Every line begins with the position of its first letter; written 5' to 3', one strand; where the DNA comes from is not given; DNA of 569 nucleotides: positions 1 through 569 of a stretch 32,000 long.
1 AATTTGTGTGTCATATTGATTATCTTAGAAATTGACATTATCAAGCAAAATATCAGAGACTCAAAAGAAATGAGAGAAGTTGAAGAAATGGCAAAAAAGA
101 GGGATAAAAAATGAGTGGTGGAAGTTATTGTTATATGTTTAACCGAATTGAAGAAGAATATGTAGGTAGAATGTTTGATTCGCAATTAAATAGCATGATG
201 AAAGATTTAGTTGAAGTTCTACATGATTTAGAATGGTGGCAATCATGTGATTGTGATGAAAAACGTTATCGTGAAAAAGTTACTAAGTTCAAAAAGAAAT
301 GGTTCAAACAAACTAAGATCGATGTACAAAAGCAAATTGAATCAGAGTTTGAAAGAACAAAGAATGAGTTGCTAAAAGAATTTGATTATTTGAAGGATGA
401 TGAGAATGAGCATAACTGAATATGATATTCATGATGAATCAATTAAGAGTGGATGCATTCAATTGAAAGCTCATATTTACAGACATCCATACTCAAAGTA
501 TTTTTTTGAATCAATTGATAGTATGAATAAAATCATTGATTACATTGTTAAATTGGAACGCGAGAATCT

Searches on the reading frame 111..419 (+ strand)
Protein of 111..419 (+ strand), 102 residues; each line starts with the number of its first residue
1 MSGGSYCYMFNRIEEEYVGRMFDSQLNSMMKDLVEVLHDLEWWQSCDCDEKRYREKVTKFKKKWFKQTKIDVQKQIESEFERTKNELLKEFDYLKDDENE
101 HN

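Call 68: search_protein_families(library=pfam, proteins=[window:111-419:+], max_evalue=0.001)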
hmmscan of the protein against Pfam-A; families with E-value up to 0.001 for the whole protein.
window:111-419:+ (102 aa): 0 families

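Call 93: find_encoding_contigs(protein=window:111-419:+, flank=10000, max_places=2)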
Protein window:111-419:+ (102 aa): 24 contigs read that carry it; 2 places shown.
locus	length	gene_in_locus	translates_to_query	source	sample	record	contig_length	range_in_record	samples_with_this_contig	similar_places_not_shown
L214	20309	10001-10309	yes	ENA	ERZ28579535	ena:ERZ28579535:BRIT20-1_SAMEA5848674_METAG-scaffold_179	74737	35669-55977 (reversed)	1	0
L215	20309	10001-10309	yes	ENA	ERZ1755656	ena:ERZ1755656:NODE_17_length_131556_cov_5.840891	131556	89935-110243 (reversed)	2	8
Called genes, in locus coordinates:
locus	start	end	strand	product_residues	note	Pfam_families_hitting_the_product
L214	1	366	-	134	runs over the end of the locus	PF01381:HTH_3, PF12844:HTH_19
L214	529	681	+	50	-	-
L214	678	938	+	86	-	-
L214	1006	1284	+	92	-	-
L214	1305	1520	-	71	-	-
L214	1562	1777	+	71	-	-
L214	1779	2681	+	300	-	PF00589:Phage_integrase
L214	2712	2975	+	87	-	-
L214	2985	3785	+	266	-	PF09524:Phg_2220_C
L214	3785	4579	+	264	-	PF00308:Bac_DnaA, PF20720:nSTAND3 (weak)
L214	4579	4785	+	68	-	-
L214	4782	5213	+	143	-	-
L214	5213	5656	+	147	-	PF05869:Dam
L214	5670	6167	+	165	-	PF08761:dUTPase_2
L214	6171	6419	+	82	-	-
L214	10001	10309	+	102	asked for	-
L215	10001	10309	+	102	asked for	-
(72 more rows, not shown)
